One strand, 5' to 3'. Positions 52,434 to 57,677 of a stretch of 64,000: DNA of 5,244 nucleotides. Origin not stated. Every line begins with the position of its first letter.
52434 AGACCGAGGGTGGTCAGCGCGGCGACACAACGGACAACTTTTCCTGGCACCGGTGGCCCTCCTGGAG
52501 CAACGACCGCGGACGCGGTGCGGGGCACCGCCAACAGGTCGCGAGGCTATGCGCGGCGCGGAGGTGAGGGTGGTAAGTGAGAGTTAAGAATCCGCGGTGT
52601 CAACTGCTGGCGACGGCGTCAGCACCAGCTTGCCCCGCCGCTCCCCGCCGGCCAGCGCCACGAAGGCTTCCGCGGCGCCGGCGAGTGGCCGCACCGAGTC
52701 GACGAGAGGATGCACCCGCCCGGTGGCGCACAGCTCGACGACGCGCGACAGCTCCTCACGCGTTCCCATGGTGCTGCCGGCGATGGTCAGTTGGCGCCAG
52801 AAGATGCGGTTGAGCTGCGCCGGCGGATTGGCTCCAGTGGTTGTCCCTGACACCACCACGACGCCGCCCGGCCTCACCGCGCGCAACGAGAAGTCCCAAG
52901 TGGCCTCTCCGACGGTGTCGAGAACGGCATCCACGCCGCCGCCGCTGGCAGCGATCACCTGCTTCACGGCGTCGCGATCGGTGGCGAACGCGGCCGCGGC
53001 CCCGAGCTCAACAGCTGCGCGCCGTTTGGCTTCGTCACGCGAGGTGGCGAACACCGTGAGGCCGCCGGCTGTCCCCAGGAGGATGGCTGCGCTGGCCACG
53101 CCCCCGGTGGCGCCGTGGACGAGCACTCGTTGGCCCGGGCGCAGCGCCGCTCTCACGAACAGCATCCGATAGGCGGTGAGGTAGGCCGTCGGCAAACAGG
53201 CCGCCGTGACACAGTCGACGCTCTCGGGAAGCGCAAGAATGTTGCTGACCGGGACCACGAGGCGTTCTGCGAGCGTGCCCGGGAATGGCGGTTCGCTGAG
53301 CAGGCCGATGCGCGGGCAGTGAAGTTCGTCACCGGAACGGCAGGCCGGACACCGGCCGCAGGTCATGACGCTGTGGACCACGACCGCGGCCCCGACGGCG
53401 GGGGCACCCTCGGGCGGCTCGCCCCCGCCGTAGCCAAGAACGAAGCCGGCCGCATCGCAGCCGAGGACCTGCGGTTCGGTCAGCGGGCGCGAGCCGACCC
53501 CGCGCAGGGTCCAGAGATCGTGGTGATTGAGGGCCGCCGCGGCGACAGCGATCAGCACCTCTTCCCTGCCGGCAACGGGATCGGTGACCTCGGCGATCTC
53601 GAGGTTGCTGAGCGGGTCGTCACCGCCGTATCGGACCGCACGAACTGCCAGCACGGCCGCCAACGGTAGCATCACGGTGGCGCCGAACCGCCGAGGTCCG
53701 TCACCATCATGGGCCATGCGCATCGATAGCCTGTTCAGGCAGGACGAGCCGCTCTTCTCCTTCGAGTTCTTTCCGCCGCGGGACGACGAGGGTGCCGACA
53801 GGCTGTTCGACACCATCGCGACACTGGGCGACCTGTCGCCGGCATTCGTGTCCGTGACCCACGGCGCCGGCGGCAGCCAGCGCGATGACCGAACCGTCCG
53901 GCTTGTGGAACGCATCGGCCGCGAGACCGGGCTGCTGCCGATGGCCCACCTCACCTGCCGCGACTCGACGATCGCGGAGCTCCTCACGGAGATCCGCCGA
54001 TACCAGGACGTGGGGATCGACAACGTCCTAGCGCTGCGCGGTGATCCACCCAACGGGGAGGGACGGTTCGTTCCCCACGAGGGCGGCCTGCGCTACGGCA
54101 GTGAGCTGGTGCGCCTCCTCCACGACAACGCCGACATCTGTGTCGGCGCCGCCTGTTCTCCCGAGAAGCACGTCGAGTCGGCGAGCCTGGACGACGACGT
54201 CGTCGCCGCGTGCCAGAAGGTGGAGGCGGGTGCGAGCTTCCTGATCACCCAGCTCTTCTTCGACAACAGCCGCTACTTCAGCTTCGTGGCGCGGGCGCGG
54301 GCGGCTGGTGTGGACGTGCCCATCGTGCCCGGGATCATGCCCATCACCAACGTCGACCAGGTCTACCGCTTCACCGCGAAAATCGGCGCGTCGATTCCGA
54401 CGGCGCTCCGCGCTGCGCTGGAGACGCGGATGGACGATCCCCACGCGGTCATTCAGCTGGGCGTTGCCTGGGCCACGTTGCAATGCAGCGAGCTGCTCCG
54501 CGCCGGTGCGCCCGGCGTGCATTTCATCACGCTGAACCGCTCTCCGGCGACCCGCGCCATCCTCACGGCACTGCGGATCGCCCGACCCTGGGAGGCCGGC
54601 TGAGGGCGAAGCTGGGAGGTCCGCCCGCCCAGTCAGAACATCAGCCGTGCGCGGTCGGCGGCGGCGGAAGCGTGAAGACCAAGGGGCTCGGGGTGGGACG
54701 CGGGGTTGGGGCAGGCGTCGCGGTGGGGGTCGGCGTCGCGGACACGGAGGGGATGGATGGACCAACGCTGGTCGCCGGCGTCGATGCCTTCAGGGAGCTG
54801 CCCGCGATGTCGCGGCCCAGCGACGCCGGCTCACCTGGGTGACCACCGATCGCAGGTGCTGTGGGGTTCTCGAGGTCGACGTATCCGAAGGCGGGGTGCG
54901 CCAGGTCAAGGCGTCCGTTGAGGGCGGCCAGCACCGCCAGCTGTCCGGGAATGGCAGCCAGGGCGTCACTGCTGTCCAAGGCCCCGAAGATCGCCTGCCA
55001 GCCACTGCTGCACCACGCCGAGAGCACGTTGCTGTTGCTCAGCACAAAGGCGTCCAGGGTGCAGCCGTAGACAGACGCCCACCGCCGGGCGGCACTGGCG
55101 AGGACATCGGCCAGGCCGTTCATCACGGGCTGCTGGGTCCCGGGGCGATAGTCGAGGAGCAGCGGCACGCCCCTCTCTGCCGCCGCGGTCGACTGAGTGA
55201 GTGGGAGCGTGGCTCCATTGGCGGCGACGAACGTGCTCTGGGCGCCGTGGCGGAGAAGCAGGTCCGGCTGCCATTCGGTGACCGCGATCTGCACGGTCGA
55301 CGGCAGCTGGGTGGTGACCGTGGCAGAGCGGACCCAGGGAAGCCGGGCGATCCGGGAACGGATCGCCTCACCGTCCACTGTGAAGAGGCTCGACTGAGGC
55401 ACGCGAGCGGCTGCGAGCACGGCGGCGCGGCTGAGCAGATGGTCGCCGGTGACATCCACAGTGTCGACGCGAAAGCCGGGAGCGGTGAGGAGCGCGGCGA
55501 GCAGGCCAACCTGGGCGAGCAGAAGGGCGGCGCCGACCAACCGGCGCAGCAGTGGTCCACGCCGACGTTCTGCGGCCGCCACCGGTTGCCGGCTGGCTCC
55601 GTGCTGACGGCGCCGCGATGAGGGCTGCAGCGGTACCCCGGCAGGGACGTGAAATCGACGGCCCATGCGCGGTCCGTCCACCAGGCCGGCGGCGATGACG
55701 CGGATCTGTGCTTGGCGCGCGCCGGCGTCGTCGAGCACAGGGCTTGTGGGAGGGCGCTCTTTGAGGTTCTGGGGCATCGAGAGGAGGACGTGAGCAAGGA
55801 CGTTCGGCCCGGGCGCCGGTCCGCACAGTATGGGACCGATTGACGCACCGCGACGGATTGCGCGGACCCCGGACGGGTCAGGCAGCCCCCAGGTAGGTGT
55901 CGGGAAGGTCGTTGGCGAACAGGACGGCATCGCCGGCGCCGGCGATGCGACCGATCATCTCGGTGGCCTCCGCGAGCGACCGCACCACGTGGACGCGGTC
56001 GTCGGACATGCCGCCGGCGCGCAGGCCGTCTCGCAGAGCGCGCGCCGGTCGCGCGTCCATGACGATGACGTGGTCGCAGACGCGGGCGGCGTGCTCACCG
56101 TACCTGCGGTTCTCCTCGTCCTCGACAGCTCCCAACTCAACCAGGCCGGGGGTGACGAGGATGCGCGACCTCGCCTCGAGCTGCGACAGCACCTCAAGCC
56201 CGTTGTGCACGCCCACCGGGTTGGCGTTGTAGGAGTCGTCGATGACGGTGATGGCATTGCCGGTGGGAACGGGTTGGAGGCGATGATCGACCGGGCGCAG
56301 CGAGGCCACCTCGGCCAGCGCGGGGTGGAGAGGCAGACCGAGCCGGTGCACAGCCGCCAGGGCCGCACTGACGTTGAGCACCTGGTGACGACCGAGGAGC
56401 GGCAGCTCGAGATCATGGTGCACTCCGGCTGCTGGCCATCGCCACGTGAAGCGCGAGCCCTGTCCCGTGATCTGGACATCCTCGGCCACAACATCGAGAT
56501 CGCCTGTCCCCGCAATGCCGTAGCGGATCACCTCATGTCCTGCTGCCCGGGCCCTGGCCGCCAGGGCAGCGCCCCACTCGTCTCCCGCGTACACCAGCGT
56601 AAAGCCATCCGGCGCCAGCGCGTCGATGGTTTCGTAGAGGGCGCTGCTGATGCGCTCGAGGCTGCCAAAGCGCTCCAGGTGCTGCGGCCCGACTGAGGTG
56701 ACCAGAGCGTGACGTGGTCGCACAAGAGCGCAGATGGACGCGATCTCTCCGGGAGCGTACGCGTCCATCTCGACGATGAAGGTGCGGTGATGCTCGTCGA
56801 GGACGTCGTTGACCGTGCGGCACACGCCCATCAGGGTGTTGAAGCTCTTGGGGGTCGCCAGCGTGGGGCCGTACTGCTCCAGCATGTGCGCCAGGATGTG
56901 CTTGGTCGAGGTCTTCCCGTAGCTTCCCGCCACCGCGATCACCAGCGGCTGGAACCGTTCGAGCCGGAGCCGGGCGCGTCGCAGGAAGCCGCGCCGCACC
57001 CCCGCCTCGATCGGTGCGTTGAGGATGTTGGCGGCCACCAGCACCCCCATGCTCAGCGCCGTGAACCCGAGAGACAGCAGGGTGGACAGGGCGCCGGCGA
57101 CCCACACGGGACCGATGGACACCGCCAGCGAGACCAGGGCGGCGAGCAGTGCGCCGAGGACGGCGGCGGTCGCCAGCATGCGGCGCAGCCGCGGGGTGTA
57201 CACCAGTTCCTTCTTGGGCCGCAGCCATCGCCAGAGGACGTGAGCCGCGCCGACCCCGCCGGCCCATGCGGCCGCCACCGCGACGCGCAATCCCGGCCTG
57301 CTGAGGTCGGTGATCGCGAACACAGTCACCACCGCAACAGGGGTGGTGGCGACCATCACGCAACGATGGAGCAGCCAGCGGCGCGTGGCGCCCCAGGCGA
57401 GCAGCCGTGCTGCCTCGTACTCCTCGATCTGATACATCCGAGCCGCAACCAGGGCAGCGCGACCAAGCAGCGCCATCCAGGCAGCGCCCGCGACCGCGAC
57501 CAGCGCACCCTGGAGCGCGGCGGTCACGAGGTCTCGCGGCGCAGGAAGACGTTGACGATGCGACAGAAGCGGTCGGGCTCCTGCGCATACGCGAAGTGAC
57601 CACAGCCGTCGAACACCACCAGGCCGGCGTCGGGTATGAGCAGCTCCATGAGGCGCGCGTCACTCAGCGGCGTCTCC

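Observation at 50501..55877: dcw cluster split: metF, an MDR oxidoreductase and a secreted phosphodiesterase inserted between ftsQ and ftsA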

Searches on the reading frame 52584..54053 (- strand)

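Call 4: search_protein_families(library=pfam, proteins=[window:52584-54053:-], max_evalue=0.001)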
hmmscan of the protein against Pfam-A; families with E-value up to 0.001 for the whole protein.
window:52584-54053:- (489 aa): 3 families
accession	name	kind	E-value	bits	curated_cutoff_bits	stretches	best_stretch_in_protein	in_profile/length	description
PF00107.32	ADH_zinc_N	-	5.2e-25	88.3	31.8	1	318-443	1-128/129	Zinc-binding dehydrogenase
PF13602.12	ADH_zinc_N_2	-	1.4e-18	68.5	27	1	363-478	11-134/134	Zinc-binding dehydrogenase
PF08240.17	ADH_N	-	3e-17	63.2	23.5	1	163-277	2-104/104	Alcohol dehydrogenase GroES-like domain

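Call 6: search_protein_families(library=ncbifam, proteins=[window:52584-54053:-], max_evalue=0.001)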
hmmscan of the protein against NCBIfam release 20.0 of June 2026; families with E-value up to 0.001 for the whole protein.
window:52584-54053:- (489 aa): 24 families
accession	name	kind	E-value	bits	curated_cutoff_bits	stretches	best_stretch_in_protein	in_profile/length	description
TIGR02824.1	quinone_pig3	subfamily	3.7e-47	160.9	296.8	1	149-479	13-324/325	putative NAD(P)H quinone oxidoreductase, PIG3 family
NF010344.0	PRK13771.1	subfamily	1.4e-38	132.7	349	1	150-480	12-333/334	putative alcohol dehydrogenase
TIGR01751.1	crot-CoA-red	equivalog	5.8e-35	120.7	378.55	2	137-357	13-240/398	crotonyl-CoA carboxylase/reductase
NF041172.1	AcrlCoa_red_Thmprot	equivalog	1.1e-34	119.8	500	1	150-479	12-333/334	acryloyl-CoA reductase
NF041097.1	keto_inos_dh_IolM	equivalog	4.3e-26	91.5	450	1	150-477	39-387/389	scyllo-inosose 3-dehydrogenase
NF006940.0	PRK09422.1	equivalog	3.1e-25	88.9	344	1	162-478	23-333/338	alcohol dehydrogenase AdhP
NF047908.1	AldhRedAhr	equivalog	7.7e-25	87.5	470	1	148-478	13-333/335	NADPH-dependent aldehyde reductase Ahr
TIGR00692.1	tdh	equivalog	5e-21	75.1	458.35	1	151-469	11-330/340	L-threonine 3-dehydrogenase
TIGR02823.1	oxido_YhdH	subfamily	7e-20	71.1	297.25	1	258-426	94-265/324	acrylyl-CoA reductase family protein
TIGR03989.1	Rxyl_3153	subfamily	7.9e-19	68.1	440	2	259-447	139-336/370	NDMA-dependent alcohol dehydrogenase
TIGR03366.1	HpnZ_proposed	hypoth_equivalog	2.8e-18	66.2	328.1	1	164-428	6-279/315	putative phosphonate catabolism associated alcohol dehydrogenase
TIGR02822.1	adh_fam_2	subfamily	3.6e-18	65.7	283.5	1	150-478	14-328/329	zinc-binding alcohol dehydrogenase family protein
NF003808.0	PRK05396.1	equivalog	3.7e-18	65.5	380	1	151-478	13-338/341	L-threonine 3-dehydrogenase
NF041183.1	Pks2_ls1_myc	equivalog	9.5e-14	49.2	2400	1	274-479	1512-1728/2086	sulfolipid-1 biosynthesis phthioceranic/hydroxyphthioceranic acid synthase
TIGR03201.1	dearomat_had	equivalog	1e-13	51.1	338.65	1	155-362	15-221/349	6-hydroxycyclohex-1-ene-1-carbonyl-CoA dehydrogenase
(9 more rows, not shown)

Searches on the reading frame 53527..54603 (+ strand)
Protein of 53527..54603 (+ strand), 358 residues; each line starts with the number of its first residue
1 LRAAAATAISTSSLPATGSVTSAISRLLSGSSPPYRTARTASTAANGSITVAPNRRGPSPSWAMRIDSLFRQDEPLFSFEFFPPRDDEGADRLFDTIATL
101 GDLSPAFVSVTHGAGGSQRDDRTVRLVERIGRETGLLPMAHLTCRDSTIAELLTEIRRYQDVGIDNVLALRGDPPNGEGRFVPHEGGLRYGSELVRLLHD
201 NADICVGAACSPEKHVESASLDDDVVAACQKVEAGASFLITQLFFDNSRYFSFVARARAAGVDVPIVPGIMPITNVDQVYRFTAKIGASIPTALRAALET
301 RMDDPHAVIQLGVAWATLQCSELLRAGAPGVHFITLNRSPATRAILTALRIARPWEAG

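Call 4: search_protein_families(library=pfam, proteins=[window:53527-54603:+], max_evalue=0.001)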
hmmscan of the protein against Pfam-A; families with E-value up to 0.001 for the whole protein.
window:53527-54603:+ (358 aa): 1 family
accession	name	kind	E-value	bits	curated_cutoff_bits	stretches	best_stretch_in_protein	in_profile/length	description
PF02219.23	MTHFR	-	2.6e-84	283.4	24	1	66-349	2-286/287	Methylenetetrahydrofolate reductase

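Call 6: search_protein_families(library=ncbifam, proteins=[window:53527-54603:+], max_evalue=0.001)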
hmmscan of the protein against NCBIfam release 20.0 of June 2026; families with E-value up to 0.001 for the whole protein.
window:53527-54603:+ (358 aa): 4 families
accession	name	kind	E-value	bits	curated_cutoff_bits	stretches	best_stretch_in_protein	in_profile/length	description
TIGR00676.1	fadh2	equivalog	1.8e-91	306.3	293.7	1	77-349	1-274/275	methylenetetrahydrofolate reductase [NAD(P)H]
TIGR00677.1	fadh2_euk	equivalog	4.6e-67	226.3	310.05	1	77-351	2-277/281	methylenetetrahydrofolate reductase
NF006950.0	PRK09432.1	equivalog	4.5e-59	200.1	382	1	77-351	25-292/296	methylenetetrahydrofolate reductase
NF006396.0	PRK08645.1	equivalog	2.3e-20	72.3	453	2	198-322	457-575/611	bifunctional homocysteine S-methyltransferase/methylenetetrahydrofolate reductase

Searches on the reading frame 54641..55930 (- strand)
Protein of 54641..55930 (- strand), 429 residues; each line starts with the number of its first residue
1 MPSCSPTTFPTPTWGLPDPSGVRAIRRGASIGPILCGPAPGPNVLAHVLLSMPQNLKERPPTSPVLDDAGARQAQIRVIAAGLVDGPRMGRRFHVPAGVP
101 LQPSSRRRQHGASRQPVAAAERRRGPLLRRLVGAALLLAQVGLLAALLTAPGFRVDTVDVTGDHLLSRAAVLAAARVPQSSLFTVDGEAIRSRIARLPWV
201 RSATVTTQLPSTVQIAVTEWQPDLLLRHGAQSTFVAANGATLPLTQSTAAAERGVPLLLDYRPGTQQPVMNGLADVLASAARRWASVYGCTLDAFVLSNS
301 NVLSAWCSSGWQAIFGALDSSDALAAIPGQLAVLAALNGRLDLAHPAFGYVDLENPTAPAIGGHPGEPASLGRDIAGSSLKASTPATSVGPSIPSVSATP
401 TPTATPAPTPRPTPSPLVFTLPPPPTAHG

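Call 4: search_protein_families(library=pfam, proteins=[window:54641-55930:-], max_evalue=0.001)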
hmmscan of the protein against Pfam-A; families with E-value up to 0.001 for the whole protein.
window:54641-55930:- (429 aa): 1 family
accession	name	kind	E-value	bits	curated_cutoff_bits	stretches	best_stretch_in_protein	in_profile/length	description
PF08478.15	POTRA_1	-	4.8e-16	59.2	23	1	153-219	1-68/69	POTRA domain, FtsQ-type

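Call 6: search_protein_families(library=ncbifam, proteins=[window:54641-55930:-], max_evalue=0.001)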
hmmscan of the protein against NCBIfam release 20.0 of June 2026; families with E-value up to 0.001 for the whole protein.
window:54641-55930:- (429 aa): 2 families
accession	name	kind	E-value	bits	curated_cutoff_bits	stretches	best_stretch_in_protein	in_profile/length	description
NF004039.0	PRK05529.1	equivalog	6.4e-11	41.9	353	1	118-280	28-186/255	cell division protein FtsQ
NF008043.0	PRK10775.1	equivalog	2.5e-06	26.9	366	1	179-276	85-177/276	cell division protein FtsQ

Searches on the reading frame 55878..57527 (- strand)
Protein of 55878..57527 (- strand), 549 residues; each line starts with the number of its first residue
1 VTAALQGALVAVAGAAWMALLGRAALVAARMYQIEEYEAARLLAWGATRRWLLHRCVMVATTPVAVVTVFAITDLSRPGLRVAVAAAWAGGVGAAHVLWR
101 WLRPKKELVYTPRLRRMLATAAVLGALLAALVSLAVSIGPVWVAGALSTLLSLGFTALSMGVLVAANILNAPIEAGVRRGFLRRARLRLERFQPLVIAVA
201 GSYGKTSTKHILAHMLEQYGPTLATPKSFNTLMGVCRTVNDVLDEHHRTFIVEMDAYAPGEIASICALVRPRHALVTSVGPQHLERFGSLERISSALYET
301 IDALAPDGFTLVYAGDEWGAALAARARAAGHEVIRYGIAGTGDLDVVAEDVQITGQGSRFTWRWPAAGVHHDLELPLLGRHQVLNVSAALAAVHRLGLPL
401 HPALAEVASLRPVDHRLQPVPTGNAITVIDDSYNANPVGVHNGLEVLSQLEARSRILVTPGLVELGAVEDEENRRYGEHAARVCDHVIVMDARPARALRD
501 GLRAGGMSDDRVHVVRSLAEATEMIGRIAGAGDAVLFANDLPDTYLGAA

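Call 4: search_protein_families(library=pfam, proteins=[window:55878-57527:-], max_evalue=0.001)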
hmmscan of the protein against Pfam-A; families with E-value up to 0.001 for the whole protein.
window:55878-57527:- (549 aa): 2 families
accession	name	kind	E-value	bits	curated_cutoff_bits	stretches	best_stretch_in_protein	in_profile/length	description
PF08245.18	Mur_ligase_M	-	3.9e-35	122.1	24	1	199-393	1-200/200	Mur ligase middle domain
PF02875.26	Mur_ligase_C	-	3.4e-15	57.4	28.4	1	415-538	1-124/127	Mur ligase, glutamate ligase domain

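Call 6: search_protein_families(library=ncbifam, proteins=[window:55878-57527:-], max_evalue=0.001)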
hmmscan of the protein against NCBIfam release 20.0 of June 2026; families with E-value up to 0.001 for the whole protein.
window:55878-57527:- (549 aa): 20 families
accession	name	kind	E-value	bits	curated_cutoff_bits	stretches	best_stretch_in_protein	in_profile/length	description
TIGR01143.1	murF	subfamily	1.2e-59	202.3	288.6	1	184-536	64-402/418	UDP-N-acetylmuramoyl-tripeptide--D-alanyl-D-alanine ligase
NF008896.0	PRK11929.1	equivalog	2.6e-54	184.4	1023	1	178-536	588-940/965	bifunctional UDP-N-acetylmuramoyl-L-alanyl-D-glutamate--2,6-diaminopimelate ligase MurE/UDP-N-acetylmuramoyl-tripeptide--D-alanyl-D-alanine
NF008041.0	PRK10773.1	equivalog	1.3e-44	152.7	551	1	193-488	99-389/453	UDP-N-acetylmuramoyl-tripeptide--D-alanyl-D-alanine ligase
NF010693.0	PRK14093.1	equivalog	5.5e-37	127.5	544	1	187-502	101-418/479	UDP-N-acetylmuramoylalanyl-D-glutamyl-2,6-diaminopimelate--D-alanyl-D-alanine ligase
NF008897.0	PRK11930.1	equivalog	2.7e-27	95.1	804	1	185-479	98-385/822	bifunctional UDP-N-acetylmuramoyl-tripeptide:D-alanyl-D-alanine ligase/alanine racemase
TIGR01082.1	murC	equivalog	7.7e-24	84.6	335.1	1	196-450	102-340/449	UDP-N-acetylmuramate--L-alanine ligase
NF001124.0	PRK00139.1-2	equivalog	7.7e-23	81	476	1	274-538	202-465/500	UDP-N-acetylmuramoyl-L-alanyl-D-glutamate--2,6-diaminopimelate ligase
TIGR01085.1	murE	subfamily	1.3e-18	67.2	257.3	1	273-538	180-444/472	UDP-N-acetylmuramyl-tripeptide synthetase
TIGR01087.1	murD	equivalog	4.9e-17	62.1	211.95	1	193-448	103-339/441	UDP-N-acetylmuramoyl-L-alanine--D-glutamate ligase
NF001126.0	PRK00139.1-4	equivalog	4.2e-16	58.6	373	1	196-489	106-401/486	UDP-N-acetylmuramoyl-L-alanyl-D-glutamate--2,6-diaminopimelate ligase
NF053645.1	pMurC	equivalog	5.4e-13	48.5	560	2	344-456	286-394/492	pseudomurein biosynthesis peptide ligase pMurC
NF001123.0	PRK00139.1-1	equivalog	1.1e-11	44.1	586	1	196-539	109-463/493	UDP-N-acetylmuramoyl-L-alanyl-D-glutamate--2,6-diaminopimelate ligase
TIGR01081.1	mpl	equivalog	7.1e-11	41.8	388.7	1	195-457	103-353/448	UDP-N-acetylmuramate:L-alanyl-gamma-D-glutamyl-meso-diaminopimelate ligase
NF053648.1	pMurE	equivalog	7.1e-09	34.9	600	1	196-452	100-353/464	pseudomurein biosynthesis peptide ligase pMurE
NF011171.0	PRK14573.1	equivalog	3e-07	28.7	1015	1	195-457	105-346/809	bifunctional UDP-N-acetylmuramate--L-alanine ligase/D-alanine--D-alanine ligase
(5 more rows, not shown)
